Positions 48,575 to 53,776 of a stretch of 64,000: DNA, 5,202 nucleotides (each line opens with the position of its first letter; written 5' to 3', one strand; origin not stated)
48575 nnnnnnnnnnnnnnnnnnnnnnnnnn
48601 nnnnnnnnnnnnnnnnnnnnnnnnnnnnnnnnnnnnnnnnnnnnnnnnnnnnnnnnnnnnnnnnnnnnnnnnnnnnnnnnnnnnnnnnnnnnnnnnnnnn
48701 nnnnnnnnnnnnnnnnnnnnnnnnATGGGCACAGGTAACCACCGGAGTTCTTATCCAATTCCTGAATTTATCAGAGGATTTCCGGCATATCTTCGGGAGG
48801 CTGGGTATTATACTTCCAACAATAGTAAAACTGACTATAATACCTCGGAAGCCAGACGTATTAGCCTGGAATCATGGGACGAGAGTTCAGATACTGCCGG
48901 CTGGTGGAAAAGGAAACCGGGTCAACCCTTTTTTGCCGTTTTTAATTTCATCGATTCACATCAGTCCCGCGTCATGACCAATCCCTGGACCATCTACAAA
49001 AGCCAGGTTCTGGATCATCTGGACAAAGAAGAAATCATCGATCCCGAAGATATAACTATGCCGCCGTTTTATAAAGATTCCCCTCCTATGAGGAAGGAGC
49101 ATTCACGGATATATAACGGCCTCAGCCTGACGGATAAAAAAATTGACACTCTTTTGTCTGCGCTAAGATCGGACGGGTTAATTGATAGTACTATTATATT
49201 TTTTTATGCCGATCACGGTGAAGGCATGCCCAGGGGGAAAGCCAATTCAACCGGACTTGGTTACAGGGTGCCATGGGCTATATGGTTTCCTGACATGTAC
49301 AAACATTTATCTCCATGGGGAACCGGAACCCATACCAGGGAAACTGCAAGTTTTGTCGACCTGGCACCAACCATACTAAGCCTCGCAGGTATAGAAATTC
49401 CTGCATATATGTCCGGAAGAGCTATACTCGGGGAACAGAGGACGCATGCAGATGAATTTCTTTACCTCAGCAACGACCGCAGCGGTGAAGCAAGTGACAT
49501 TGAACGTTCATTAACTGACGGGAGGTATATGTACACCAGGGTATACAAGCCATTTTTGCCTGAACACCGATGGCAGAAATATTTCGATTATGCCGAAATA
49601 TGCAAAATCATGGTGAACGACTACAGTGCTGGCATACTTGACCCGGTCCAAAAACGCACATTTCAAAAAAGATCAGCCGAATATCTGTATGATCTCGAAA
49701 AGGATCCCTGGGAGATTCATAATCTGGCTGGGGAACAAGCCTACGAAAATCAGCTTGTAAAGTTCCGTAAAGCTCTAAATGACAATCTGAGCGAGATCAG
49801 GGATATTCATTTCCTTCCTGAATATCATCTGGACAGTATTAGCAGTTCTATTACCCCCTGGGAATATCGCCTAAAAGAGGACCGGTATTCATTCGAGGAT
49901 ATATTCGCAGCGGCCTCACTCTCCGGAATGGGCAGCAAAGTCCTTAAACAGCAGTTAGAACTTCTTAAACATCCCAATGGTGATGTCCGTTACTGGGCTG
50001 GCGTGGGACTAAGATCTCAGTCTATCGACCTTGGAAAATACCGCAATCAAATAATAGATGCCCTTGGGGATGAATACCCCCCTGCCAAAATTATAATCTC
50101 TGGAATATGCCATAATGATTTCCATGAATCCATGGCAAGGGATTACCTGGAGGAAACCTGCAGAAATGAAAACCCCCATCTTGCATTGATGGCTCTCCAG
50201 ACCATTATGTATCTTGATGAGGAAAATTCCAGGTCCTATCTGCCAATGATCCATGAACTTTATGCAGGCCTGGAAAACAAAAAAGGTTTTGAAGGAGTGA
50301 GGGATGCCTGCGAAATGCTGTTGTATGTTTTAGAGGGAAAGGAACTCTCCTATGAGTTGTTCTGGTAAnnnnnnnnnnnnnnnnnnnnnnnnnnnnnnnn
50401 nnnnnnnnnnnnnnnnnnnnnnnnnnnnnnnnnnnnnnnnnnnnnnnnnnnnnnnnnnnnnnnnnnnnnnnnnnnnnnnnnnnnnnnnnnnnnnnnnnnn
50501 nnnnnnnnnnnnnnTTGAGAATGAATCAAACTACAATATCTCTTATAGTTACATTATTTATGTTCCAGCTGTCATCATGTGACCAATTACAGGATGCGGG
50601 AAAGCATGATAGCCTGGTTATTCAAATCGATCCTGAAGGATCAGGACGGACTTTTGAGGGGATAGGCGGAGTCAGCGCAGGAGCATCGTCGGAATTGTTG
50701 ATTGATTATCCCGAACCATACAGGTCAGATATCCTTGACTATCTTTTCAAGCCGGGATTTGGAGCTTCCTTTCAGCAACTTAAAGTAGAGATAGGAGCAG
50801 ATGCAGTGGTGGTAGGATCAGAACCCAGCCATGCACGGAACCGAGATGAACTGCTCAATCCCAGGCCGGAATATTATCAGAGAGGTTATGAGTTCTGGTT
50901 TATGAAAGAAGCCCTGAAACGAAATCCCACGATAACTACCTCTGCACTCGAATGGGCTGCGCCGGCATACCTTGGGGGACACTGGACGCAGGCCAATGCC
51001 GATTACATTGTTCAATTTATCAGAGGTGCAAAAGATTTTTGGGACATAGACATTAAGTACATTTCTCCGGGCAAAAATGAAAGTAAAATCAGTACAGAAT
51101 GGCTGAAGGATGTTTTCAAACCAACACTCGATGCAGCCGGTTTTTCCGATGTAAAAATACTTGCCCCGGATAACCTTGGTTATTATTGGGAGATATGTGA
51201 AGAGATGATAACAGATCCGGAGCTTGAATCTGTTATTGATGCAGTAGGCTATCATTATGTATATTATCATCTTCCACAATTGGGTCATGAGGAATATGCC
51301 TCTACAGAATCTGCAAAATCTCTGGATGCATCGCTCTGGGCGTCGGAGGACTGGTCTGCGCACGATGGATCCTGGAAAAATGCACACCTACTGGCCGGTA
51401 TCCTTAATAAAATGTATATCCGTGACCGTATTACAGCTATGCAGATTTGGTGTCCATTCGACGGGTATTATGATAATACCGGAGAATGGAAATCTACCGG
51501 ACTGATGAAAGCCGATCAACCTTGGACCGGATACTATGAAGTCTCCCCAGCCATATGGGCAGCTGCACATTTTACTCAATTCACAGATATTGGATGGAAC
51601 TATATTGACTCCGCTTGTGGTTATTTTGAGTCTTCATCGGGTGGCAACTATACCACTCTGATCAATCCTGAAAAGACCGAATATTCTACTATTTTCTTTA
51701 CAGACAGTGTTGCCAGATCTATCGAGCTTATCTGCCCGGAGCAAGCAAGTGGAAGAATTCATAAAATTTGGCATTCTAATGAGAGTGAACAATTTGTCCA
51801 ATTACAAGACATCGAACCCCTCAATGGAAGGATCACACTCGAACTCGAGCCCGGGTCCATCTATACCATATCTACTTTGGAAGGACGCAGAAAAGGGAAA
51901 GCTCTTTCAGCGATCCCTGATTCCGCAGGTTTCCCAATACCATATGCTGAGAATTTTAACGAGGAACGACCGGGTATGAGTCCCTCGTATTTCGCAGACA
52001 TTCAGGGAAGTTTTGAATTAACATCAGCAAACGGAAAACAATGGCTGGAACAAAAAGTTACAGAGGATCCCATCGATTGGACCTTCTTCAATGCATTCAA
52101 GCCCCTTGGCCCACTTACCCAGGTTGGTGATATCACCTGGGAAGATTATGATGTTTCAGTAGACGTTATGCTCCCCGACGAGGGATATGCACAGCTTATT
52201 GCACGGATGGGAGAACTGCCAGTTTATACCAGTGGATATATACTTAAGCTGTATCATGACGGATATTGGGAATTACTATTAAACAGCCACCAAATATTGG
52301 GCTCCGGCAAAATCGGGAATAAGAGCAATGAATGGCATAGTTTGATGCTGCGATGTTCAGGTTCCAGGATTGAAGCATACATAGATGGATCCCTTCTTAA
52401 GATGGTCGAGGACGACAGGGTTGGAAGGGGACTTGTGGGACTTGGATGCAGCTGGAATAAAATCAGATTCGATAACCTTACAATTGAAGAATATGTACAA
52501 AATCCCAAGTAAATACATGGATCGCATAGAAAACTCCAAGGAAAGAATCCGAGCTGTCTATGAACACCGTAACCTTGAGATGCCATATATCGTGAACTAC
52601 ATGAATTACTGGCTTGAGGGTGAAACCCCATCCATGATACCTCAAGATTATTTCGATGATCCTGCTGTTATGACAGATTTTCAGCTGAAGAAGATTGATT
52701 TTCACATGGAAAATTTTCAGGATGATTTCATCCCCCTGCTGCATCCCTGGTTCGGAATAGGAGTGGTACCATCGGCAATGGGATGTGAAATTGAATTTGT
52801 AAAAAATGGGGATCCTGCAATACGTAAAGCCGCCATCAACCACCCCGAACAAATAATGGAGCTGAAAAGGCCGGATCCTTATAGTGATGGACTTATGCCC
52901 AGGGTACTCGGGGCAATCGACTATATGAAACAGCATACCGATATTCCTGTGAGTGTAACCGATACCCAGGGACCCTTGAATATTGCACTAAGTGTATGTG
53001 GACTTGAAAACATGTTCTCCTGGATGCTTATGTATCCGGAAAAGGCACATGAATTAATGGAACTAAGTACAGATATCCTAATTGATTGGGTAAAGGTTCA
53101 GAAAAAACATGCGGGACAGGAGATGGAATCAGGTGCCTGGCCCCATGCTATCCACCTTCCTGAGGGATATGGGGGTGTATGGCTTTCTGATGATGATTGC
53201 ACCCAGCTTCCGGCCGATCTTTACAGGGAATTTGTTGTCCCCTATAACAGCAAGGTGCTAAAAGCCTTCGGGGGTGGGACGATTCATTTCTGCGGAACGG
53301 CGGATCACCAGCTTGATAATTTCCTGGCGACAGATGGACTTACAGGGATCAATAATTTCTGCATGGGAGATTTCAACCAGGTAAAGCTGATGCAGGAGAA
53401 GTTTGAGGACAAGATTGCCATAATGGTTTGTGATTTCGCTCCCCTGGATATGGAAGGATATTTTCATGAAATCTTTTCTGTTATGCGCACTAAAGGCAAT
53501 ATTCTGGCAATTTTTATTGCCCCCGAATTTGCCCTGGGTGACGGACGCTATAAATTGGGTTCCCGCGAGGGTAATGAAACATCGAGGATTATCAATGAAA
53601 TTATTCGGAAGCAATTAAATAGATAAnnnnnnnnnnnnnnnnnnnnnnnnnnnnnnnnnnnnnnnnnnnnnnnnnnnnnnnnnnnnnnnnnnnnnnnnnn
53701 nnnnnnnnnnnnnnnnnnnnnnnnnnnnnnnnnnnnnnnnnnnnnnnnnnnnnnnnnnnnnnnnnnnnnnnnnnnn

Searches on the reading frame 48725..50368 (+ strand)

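Call 3: search_protein_families(library=pfam, proteins=[window:48725-50368:+])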
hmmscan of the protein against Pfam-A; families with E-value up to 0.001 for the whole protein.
window:48725-50368:+ (547 aa): 2 families
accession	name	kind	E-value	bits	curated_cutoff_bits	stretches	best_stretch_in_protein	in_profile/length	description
PF00884.28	Sulfatase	-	1.6e-20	74.1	25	1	29-223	128-301/301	Sulfatase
PF16347.10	SGSH_C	-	7.1e-10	39.7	29.3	0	200-235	30-65/154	N-sulphoglucosamine sulphohydrolase, C-terminal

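Call 4: search_protein_families(library=ncbifam, proteins=[window:48725-50368:+])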
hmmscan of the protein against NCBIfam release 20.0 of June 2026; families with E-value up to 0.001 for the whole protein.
window:48725-50368:+ (547 aa): 5 families
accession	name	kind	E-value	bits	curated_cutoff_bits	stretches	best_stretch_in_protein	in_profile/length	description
NF010322.0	PRK13759.1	equivalog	1.5e-19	69.8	481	2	123-237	264-379/486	arylsulfatase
TIGR03417.1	chol_sulfatase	equivalog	1.8e-13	50.2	433.45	1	65-235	194-361/500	choline-sulfatase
NF045661.1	HdlasePehA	equivalog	5.1e-09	35.3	900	1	130-236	284-390/506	phosphoric/sulfuric ester hydrolase PehA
NF052527.1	Mn_arylsulf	exception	1.5e-05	24.1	850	0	314-373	411-469/479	manganese-dependent arylsulfatase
NF053595.1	LptchSynLtaSGpos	equivalog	0.00057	18.5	970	0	136-240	437-546/626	lipoteichoic acid synthase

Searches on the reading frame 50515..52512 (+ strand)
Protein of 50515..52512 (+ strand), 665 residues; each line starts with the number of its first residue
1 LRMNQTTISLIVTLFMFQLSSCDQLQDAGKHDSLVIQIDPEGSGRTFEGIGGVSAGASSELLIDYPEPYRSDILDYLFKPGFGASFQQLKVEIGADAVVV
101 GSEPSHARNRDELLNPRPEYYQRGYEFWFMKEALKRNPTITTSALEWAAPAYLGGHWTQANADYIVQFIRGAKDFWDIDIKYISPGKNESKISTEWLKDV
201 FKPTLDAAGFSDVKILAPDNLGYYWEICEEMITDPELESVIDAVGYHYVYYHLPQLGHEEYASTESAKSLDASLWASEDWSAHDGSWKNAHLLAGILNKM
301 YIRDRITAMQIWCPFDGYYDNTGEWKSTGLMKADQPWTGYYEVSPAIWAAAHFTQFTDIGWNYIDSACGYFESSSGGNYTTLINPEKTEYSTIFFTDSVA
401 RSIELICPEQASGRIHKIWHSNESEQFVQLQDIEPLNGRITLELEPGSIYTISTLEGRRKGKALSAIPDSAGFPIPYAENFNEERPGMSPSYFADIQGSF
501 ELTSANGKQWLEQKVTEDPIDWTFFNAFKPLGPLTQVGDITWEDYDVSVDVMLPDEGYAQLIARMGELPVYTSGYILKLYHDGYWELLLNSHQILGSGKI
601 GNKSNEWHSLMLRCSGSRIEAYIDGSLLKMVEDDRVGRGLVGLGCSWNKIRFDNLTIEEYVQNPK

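Call 3: search_protein_families(library=pfam, proteins=[window:50515-52512:+])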
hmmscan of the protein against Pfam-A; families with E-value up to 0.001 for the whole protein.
window:50515-52512:+ (665 aa): 3 families
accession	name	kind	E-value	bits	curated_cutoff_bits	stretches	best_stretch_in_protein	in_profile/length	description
PF02057.21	Glyco_hydro_59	-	1.4e-94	317.2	27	1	47-355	1-294/294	Glycosyl hydrolase family 59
PF21708.4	Glyco_hydro_59_C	-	2.1e-17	64.1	27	1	497-659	3-174/175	Galactocerebrosidase, C-terminal lectin domain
PF06439.18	3keto-disac_hyd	-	0.00098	19.6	26.8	0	593-658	113-187/187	3-keto-disaccharide hydrolase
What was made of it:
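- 48461..52512 (+): First genes of the same + strand array: a sulfatase interrupted by an in-frame TGA (48461-50368) and a GH59 lipoprotein (50515/50560-52512). Pfam assignments (call 3).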

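Call 4: search_protein_families(library=ncbifam, proteins=[window:50515-52512:+])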
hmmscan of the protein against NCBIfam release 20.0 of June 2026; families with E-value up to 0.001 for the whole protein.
window:50515-52512:+ (665 aa): 0 families

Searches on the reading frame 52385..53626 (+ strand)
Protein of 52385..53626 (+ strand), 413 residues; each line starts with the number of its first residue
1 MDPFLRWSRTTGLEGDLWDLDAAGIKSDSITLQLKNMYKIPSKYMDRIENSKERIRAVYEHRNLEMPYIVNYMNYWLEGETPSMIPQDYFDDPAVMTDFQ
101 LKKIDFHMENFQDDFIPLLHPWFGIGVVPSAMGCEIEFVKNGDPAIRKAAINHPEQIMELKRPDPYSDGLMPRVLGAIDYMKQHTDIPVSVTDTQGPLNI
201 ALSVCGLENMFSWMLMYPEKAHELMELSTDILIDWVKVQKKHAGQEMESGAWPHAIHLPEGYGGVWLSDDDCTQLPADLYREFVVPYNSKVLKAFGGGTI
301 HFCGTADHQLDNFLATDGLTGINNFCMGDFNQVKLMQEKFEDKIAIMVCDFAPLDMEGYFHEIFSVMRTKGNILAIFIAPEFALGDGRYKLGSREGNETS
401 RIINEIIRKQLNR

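Call 3: search_protein_families(library=pfam, proteins=[window:52385-53626:+])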
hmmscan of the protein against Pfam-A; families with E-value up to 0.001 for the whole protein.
window:52385-53626:+ (413 aa): 1 family
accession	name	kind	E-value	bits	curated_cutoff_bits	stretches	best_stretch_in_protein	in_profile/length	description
PF01208.23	URO-D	-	5.6e-24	85.2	23.9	1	123-333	72-272/346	Uroporphyrinogen decarboxylase (URO-D)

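Call 4: search_protein_families(library=ncbifam, proteins=[window:52385-53626:+])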
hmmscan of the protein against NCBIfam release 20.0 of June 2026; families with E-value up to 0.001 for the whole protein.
window:52385-53626:+ (413 aa): 5 families
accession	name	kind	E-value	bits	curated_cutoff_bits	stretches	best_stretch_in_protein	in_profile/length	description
NF004889.0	PRK06252.1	subfamily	1.8e-20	73.2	244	1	123-347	73-279/340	methylcobalamin:coenzyme M methyltransferase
TIGR01463.1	mtaA_cmuA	subfamily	3.2e-15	56.2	235.4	1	123-323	72-260/340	MtaA/CmuA family methyltransferase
NF040654.1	MtaA_Meth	equivalog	2e-14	53.2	400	1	123-322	70-255/337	methylcobamide:CoM methyltransferase MtaA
NF041608.1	methylcob_mtaseMtbA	equivalog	7.3e-07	28.6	600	1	130-322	80-259/339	methylcobamide:CoM methyltransferase MtbA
TIGR01464.1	hemE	equivalog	4.1e-06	26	302.95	1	125-313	71-249/338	uroporphyrinogen decarboxylase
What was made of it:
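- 52517..53626 (+): URO-D/MtaA-like protein, 369 aa by the gene calls. It ends 8 nt before the RraA-like gene. The best NCBIfam matches are methylcobalamin:CoM methyltransferase types (calls 3, 4).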
